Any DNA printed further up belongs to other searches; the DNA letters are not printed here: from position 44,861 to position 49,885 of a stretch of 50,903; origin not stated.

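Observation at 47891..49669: Four tandem cohesin-like modules at the N-terminus of a SprB-repeat / type B CTD surface protein (scaffoldin-like architecture)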

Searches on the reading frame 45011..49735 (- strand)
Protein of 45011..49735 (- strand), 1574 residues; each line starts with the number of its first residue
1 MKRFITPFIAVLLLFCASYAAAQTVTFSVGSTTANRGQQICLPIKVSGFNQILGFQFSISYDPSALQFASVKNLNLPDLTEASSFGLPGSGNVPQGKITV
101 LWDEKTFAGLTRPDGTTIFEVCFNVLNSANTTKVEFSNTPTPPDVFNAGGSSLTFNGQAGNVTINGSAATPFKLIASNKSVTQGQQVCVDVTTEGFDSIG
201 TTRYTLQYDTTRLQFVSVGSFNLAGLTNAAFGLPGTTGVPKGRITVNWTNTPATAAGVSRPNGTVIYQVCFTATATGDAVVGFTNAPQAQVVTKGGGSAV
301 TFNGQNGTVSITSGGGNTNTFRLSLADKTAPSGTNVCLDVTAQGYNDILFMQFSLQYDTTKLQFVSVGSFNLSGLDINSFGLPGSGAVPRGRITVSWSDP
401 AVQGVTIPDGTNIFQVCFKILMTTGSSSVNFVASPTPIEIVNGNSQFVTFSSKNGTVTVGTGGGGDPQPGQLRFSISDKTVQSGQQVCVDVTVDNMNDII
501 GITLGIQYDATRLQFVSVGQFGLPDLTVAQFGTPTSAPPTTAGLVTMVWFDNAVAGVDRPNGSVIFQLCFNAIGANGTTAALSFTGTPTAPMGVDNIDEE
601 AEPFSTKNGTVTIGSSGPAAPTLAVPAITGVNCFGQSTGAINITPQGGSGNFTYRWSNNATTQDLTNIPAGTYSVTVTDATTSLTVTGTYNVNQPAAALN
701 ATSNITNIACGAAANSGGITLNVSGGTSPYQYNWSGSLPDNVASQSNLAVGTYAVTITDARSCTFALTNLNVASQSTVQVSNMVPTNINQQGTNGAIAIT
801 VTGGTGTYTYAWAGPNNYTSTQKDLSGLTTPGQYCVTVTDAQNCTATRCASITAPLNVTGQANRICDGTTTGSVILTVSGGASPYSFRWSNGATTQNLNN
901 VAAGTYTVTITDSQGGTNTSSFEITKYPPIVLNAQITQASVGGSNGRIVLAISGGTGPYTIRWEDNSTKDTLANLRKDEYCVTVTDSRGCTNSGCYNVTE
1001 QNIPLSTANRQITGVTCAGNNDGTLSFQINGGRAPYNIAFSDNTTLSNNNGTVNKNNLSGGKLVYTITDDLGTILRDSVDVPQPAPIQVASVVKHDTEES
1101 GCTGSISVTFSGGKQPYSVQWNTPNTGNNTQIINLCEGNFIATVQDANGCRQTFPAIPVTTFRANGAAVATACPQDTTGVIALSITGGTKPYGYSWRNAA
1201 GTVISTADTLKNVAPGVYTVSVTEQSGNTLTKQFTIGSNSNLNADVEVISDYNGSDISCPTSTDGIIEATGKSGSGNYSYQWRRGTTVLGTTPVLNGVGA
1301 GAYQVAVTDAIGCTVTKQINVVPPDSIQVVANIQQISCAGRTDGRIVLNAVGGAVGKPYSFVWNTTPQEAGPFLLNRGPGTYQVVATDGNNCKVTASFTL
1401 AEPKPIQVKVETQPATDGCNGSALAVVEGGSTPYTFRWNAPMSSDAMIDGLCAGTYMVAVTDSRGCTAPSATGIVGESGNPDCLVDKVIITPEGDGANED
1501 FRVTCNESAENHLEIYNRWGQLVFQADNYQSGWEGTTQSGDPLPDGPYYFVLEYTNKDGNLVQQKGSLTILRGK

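Call 3: search_protein_families(library=pfam, proteins=[window:45011-49735:-], max_evalue=1)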
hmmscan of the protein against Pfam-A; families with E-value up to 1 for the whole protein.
window:45011-49735:- (1574 aa): 9 families
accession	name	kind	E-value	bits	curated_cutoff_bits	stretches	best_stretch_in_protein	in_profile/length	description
PF13573.12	SprB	-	1.4e-55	185.1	28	11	628-661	4-37/37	SprB repeat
PF00963.24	Cohesin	-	1.4e-35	122.9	24.1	4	25-141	1-119/139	Cohesin domain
PF13585.12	CHU_C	-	8.7e-21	74.3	27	1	1489-1570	6-86/86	CHU_C Type IX secretion signal domain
PF08940.17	DUF1918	-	1e-07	31.9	24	0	952-967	28-45/58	Domain of unknown function (DUF1918)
PF13860.13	FlgD_ig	-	4.2e-07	30.3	27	1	1495-1558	8-79/79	FlgD Ig-like domain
PF18962.6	Por_Secre_tail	-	0.00018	22.1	27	0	892-915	44-67/75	Secretion system C-terminal sorting domain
PF08308.17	PEGA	-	0.092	13.1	20.8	0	1289-1334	22-68/71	PEGA domain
PF24000.1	DUF7316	-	0.16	13.1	27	0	109-124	14-25/78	Family of unknown function (DUF7316)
PF10690.14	Myticin-prepro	-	0.43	11.3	28.5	0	835-869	44-78/98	Myticin pre-proprotein from the mussel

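Call 4: search_protein_families(library=ncbifam, proteins=[window:45011-49735:-], max_evalue=1)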
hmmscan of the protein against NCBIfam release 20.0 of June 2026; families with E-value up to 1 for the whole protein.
window:45011-49735:- (1574 aa): 5 families
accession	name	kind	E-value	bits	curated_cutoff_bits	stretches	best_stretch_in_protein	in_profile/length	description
TIGR04131.1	Bac_Flav_CTERM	domain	1.5e-12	47.5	35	1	1490-1571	7-84/85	T9SS type B sorting domain-containing protein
TIGR04183.1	Por_Secre_tail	domain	1.2e-05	25.2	23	0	891-918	39-65/72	T9SS type A sorting domain-containing protein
NF009453.0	PRK12813.1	equivalog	0.00095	18.8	264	1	1520-1563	135-182/223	flagellar basal body rod modification protein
NF009452.0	PRK12812.1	equivalog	0.0011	18.3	258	1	1506-1563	147-215/289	flagellar basal body rod modification protein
NF005176.1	PRK06655.1-1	equivalog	0.29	11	230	1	1513-1560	101-155/197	flagellar hook assembly protein FlgD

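Call 15: find_encoding_contigs(protein=window:45011-49735:-, flank=10000, max_places=4)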
Protein window:45011-49735:- (1574 aa): no gene with exactly this product is on record in the collection.

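Call 36: find_related_loci(query=window:45011-49735:-, collection=genome_contigs, flank=10000)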
Query window:45011-49735:- (1574 aa) in genome_contigs; peptide patterns used: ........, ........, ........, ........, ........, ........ (x = any residue, [..] = any of these).
18 stretches matched a pattern; 1 encode a relative of the query (tblastn E <= 1e-3); 1 distinct loci.
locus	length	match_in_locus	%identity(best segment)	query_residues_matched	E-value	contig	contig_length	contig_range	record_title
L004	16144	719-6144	75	1-1574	0e+0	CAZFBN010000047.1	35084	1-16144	MAG TPA_asm: uncultured Saprospiraceae bacterium isolate binchicken_co58_158 genome assembly, contig: NODE_948_length_35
